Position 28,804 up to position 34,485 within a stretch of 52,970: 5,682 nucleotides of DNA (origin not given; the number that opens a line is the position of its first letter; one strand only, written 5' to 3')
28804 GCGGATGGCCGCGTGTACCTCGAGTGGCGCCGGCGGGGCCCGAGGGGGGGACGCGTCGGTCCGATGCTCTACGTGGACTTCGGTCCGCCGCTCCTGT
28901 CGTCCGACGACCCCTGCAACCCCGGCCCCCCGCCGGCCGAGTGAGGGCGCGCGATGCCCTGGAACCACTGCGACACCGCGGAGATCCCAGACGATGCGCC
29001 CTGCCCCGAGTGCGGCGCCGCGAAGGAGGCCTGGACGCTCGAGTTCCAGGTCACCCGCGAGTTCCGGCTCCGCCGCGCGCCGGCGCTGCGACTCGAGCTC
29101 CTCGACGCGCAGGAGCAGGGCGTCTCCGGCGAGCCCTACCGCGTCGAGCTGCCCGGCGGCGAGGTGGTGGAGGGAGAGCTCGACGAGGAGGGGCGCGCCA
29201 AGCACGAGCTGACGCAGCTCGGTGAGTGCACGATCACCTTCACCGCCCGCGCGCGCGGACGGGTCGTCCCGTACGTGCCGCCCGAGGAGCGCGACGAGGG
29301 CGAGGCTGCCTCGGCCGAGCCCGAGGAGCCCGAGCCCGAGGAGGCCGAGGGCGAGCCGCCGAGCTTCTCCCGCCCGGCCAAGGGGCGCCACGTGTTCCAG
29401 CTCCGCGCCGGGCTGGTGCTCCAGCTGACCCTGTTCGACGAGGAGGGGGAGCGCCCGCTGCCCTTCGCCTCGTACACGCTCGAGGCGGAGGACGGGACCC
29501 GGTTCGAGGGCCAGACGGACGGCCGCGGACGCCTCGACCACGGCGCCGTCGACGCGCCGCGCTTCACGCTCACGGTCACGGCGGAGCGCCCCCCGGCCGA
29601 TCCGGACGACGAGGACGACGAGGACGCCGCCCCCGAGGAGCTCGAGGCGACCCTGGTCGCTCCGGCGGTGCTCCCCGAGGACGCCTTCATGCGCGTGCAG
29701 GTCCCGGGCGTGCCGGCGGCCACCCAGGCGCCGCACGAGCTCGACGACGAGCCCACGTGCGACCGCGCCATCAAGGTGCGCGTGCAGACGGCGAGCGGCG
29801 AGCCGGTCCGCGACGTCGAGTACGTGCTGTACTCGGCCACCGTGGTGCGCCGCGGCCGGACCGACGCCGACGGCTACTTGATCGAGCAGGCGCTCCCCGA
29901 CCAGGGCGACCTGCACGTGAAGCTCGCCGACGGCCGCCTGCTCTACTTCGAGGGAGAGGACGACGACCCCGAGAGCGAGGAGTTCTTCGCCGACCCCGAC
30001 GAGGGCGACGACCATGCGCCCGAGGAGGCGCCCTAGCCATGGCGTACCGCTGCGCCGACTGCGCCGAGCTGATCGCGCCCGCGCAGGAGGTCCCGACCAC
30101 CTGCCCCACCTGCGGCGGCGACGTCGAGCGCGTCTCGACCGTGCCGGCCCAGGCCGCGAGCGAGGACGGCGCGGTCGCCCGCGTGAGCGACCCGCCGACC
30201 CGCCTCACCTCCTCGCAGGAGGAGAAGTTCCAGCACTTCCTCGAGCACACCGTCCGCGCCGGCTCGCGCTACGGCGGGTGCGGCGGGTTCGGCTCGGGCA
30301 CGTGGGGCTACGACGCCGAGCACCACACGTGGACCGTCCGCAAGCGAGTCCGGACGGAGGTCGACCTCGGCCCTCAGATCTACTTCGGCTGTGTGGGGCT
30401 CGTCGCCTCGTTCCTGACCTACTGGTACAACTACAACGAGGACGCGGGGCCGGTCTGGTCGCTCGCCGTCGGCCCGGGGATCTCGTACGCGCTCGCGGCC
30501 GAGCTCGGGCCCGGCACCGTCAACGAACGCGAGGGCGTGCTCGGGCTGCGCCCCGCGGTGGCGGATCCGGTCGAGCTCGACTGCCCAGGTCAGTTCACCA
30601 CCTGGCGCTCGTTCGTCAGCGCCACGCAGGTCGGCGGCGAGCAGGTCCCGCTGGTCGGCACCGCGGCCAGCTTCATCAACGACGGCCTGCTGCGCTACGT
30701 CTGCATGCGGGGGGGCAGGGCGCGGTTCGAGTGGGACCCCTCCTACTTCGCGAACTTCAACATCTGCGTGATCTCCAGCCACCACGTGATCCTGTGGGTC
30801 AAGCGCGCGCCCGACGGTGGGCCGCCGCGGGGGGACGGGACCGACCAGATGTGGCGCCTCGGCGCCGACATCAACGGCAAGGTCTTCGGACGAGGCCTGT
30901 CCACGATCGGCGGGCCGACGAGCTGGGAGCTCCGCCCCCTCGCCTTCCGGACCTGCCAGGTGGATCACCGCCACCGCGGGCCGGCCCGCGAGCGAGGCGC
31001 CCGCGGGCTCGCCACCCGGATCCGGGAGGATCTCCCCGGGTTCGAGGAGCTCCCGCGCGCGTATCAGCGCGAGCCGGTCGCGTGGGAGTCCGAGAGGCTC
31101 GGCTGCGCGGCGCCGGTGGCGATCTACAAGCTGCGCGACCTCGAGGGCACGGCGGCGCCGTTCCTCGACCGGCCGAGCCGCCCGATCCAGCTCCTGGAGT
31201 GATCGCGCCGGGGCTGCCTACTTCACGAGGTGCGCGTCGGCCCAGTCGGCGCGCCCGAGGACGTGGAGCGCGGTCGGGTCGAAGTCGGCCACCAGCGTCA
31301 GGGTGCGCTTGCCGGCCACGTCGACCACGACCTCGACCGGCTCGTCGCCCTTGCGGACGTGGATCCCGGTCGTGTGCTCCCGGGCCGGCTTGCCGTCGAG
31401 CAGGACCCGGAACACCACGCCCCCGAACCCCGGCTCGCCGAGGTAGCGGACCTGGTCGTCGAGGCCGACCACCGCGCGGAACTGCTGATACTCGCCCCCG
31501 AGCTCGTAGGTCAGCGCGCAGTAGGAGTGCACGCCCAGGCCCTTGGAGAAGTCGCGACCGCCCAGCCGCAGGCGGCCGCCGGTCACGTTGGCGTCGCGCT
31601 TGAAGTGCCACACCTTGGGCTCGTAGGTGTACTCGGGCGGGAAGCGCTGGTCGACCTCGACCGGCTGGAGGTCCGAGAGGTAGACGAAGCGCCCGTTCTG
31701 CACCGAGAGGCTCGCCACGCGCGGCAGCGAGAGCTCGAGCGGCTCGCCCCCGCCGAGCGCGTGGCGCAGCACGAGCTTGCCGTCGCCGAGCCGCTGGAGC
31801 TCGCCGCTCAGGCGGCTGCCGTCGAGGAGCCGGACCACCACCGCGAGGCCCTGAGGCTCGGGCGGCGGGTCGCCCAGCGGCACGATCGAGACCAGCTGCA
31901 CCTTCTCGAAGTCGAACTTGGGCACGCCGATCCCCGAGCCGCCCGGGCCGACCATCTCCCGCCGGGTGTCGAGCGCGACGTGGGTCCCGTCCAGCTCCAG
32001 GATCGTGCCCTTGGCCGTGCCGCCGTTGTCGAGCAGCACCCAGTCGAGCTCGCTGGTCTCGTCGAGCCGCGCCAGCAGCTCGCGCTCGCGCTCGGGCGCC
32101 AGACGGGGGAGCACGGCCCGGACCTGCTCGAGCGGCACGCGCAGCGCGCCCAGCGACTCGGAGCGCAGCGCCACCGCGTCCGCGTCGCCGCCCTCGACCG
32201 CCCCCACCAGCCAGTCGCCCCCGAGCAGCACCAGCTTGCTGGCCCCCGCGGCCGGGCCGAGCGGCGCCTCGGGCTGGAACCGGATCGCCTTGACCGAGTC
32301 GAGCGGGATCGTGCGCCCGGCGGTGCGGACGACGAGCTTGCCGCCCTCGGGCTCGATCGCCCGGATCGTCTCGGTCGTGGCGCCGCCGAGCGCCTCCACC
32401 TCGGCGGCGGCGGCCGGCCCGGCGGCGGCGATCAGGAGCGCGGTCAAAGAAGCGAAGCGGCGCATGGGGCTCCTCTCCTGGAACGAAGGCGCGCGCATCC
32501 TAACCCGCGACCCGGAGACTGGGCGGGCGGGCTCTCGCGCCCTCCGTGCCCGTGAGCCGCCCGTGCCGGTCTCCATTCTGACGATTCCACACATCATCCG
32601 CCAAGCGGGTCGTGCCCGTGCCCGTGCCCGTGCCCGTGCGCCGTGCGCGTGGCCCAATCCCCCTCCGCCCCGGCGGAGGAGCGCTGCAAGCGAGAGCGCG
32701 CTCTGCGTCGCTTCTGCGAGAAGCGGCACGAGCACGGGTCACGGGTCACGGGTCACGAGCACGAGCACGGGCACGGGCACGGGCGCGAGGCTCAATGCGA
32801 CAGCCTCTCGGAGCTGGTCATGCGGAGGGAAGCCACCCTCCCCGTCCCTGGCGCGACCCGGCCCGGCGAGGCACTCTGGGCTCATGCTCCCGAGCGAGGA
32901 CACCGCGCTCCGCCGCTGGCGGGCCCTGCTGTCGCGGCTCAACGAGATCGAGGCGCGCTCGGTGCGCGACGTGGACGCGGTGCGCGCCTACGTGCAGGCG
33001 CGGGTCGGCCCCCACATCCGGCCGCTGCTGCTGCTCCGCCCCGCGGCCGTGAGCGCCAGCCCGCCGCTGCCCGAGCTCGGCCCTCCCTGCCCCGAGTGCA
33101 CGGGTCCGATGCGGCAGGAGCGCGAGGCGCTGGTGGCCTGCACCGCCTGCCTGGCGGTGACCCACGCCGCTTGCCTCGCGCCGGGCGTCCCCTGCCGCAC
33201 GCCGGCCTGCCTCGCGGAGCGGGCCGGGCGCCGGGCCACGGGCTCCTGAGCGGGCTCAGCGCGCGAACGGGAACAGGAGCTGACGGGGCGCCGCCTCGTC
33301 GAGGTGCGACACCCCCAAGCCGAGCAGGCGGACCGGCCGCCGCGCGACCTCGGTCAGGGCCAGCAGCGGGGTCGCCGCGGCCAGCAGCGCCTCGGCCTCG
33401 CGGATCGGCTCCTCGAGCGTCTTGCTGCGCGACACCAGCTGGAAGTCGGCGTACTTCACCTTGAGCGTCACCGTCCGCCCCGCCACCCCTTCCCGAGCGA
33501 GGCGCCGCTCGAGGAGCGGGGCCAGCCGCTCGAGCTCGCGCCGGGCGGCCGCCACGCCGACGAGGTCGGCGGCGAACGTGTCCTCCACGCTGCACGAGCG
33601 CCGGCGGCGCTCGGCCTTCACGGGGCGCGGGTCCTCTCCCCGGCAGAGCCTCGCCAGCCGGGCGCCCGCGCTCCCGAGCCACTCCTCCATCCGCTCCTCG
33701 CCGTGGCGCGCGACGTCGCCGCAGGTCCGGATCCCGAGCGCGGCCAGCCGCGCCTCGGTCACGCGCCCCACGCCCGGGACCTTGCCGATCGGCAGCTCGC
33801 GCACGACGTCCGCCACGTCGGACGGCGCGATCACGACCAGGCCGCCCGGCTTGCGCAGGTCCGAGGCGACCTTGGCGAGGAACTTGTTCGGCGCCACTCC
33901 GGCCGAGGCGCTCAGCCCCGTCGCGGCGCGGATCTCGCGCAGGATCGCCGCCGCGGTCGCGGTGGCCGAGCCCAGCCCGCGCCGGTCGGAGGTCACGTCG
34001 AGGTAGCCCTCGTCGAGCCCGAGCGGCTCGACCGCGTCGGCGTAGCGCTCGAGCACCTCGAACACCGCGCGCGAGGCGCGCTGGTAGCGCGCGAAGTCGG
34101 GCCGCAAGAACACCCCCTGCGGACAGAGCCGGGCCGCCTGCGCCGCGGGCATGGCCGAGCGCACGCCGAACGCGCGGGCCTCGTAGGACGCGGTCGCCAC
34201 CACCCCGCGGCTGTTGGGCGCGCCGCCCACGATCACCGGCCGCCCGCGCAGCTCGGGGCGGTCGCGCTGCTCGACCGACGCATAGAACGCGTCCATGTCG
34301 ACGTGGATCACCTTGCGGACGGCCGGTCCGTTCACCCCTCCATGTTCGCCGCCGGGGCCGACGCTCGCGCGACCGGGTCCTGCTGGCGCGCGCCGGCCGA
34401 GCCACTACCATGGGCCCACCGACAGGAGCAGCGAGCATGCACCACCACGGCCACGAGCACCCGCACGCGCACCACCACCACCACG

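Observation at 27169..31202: Orphan three-gene operon: a large unknown protein followed by two different zinc-ribbon-headed proteins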

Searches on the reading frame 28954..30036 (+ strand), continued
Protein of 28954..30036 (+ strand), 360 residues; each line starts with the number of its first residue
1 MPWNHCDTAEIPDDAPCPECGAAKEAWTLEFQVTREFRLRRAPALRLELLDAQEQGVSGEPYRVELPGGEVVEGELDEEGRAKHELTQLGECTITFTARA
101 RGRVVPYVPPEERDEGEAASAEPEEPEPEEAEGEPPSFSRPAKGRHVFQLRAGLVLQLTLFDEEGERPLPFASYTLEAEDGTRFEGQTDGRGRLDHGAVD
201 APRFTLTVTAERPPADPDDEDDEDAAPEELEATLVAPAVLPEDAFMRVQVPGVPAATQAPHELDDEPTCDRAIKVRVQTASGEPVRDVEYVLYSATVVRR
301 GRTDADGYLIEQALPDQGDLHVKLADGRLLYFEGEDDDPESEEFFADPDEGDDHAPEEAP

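Call 76: search_solved_structures(query=L004:3119-5167:+, max_evalue=10)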
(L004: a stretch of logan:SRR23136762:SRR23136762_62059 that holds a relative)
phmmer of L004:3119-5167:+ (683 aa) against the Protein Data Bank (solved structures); distinct sequences matched with E-value up to 10: 0.

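Call 81: search_dna_similar(query=window:28954-30033:+, collection=plasmids, mode=protein, max_rows=12, max_evalue=0.001)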
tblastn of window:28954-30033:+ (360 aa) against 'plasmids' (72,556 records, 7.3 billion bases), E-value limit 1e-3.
No match.

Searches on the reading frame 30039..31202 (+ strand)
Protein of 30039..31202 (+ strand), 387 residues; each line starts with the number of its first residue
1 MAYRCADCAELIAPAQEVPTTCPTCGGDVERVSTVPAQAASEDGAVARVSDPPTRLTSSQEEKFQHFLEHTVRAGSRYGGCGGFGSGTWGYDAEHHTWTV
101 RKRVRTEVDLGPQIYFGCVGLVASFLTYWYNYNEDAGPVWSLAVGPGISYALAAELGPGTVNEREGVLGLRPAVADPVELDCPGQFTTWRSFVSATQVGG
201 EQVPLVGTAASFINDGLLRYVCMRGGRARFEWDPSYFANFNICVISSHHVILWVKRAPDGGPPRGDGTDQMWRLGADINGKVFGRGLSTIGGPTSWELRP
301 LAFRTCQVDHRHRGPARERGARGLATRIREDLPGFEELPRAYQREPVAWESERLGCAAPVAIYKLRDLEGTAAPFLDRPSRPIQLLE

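Call 4: search_protein_families(library=pfam, proteins=[window:30039-31202:+], max_evalue=0.1)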
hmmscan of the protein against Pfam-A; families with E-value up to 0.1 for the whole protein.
window:30039-31202:+ (387 aa): 3 families
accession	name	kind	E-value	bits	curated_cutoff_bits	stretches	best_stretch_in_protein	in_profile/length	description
PF23458.2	DUF7130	-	4.2e-05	23.8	35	1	2-32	53-83/89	Domain of unknown function (DUF7130)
PF09723.15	Zn_ribbon_8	-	0.00017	21.9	34.4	1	3-32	6-40/41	Zinc ribbon domain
PF23455.1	DUF7129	-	0.005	17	30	1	3-31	12-39/45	Domain of unknown function (DUF7129)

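Call 5: search_protein_families(library=ncbifam, proteins=[window:30039-31202:+], max_evalue=0.1)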
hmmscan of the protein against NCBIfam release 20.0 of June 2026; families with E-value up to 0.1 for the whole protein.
window:30039-31202:+ (387 aa): 3 families
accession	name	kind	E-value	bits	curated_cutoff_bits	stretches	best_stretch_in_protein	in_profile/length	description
TIGR02605.1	CxxC_CxxC_SSSS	subfamily_domain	3.8e-05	23.7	31.3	1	3-40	6-48/52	FmdB family zinc ribbon protein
NF033497.1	rubre_like_arch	subfamily_domain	0.0068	16.1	32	1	3-34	1-31/34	rubrerythrin-like domain-containing protein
NF001605.0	PRK00398.1-2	equivalog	0.03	14.2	63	1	3-26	2-25/43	DNA-directed RNA polymerase subunit P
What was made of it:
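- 30039..31202 (+): Gene C (387 aa): a CxxC-x13-CxxC Zn ribbon (30045-30134), a linker, and an orphan body (30204-31199). This is the variable cargo position. Zn_ribbon_8, DUF7130 and FmdB hits are sub-threshold (calls 4, 5).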

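Call 6: search_protein_families(library=padloc, proteins=[window:30039-31202:+], max_evalue=0.1)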
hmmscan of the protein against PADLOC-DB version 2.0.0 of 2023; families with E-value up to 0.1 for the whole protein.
window:30039-31202:+ (387 aa): 0 families

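Call 7: search_protein_families(library=phrogs, proteins=[window:30039-31202:+], max_evalue=0.1)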
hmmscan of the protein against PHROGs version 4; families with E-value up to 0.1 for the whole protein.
window:30039-31202:+ (387 aa): 0 families

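Call 9: search_solved_structures(query=window:30039-31202:+, max_evalue=10)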
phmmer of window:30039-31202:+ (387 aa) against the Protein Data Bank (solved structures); distinct sequences matched with E-value up to 10: 1.
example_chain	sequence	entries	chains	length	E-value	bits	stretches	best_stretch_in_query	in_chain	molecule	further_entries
8tru_A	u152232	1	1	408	1.6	11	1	264-298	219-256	Glucuronyl esterase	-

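Call 11: find_homologous_proteins(query=window:30039-31202:+)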
Query window:30039-31202:+ (387 aa): 2 proteins with E <= 0.001 among 8000 candidates.
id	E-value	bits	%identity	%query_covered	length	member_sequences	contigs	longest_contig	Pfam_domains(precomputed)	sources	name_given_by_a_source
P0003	1.7e-268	909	100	100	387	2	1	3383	-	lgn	-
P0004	4.2e-216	736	80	100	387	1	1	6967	PF23458.3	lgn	-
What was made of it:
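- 30039..31202 (+): There is only one relative, P0004 at 80% identity, among 5.8 billion clusters (call 11).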

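Call 13: find_encoding_contigs(protein=P0003, flank=10000)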
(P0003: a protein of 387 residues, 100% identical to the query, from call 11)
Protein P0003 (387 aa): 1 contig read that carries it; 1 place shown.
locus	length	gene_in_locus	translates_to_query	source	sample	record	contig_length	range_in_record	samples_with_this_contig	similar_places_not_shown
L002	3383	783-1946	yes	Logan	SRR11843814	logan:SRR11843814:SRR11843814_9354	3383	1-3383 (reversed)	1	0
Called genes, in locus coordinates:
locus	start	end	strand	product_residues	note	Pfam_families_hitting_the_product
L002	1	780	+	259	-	?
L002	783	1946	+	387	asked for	-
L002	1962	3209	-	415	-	PF08305:NPCBM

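Call 39: predict_structure(alignment_id=A2)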
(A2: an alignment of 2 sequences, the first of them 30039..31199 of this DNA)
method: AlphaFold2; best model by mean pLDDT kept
length: 387 residues; sequences in the alignment: 2
mean_pLDDT: 33.8   pTM: 0.25
mean pLDDT of the five models: 33.8, 31.0, 29.9, 29.4, 27.8
residues with pLDDT >= 90: 0; 70-90: 10; 50-70: 23; < 50: 354
segments of 3 or more residues with pLDDT < 50: 32-56, 59-387
pLDDT, mean of each block of 10 residues (from residue 1): 63 62 74 39 36 42 46 39 39 43 32 37 43 33 34 31 26 23 24 27 28 32 28 24 23 30 39 32 32 31 23 21 22 33 28 24 23 25 21
secondary structure, 60 per line:
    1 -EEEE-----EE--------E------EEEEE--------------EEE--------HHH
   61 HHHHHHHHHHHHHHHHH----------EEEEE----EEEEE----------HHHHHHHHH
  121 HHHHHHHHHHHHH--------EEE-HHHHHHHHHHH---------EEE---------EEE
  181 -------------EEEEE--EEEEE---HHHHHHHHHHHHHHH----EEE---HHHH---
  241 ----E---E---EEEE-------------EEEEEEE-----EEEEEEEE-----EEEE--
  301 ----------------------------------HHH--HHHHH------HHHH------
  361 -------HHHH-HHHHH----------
elements in order: E2-5 E28-32 E47-49 H58-77 E88-92 E97-101 H112-133 E142-144 H146-156 E166-168 E178-180 E194-198 E201-205 H209-223 E228-230 H234-237 E253-256 E270-276 E282-289 E295-298 H340-344 H351-354 H368-371 H373-377

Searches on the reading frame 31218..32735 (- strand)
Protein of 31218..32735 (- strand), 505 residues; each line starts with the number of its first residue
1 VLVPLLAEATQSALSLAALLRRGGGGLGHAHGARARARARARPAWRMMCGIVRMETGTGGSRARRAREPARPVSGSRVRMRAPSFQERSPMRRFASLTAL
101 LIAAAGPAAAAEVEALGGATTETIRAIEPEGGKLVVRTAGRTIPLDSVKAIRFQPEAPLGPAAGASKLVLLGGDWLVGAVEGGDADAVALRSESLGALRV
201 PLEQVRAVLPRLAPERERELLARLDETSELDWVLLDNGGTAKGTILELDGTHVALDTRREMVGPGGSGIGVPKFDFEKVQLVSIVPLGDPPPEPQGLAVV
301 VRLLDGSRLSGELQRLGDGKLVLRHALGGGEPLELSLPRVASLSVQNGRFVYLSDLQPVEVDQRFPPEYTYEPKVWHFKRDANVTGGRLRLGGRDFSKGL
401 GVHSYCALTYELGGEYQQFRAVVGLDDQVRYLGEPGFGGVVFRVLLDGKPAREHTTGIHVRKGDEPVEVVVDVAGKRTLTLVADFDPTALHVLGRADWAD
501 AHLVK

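Call 4: search_protein_families(library=pfam, proteins=[window:31218-32735:-], max_evalue=0.1)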
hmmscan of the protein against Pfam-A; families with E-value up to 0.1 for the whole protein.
window:31218-32735:- (505 aa): 1 family
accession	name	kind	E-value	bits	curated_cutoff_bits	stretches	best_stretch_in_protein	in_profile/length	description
PF08305.17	NPCBM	-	2.4e-26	92.8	23.9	1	351-503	3-136/137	NPCBM/NEW2 domain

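Call 5: search_protein_families(library=ncbifam, proteins=[window:31218-32735:-], max_evalue=0.1)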
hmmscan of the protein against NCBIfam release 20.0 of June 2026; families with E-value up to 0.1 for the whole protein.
window:31218-32735:- (505 aa): 0 families

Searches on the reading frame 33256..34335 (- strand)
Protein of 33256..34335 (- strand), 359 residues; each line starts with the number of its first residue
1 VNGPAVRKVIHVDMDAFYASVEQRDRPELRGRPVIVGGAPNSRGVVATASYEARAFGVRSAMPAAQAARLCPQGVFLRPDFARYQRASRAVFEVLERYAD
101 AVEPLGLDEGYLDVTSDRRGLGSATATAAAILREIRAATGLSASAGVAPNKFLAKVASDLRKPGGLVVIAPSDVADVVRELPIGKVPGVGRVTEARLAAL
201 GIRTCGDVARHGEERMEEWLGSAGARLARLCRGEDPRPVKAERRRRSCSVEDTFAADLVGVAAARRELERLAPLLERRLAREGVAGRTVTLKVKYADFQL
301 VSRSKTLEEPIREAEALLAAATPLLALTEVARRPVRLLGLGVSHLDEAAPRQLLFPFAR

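Call 44: search_protein_families(library=pfam, proteins=[window:33256-34335:-], max_evalue=0.0001)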
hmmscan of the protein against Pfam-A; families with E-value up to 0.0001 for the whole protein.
window:33256-34335:- (359 aa): 4 families
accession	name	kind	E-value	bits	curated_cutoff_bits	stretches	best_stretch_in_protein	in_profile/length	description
PF00817.25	IMS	-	2.1e-51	174.2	23.2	1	12-159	1-148/148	impB/mucB/samB family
PF11799.13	IMS_C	-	1.2e-25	90.4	20.7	1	245-353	1-107/109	impB/mucB/samB family C-terminal domain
PF21999.2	IMS_HHH_1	-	6.2e-10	39.8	27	1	186-235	3-53/53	DNA polymerase-iota, thumb domain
PF11798.14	IMS_HHH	-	6.7e-09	35.9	24.4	1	171-202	1-32/32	IMS family HHH motif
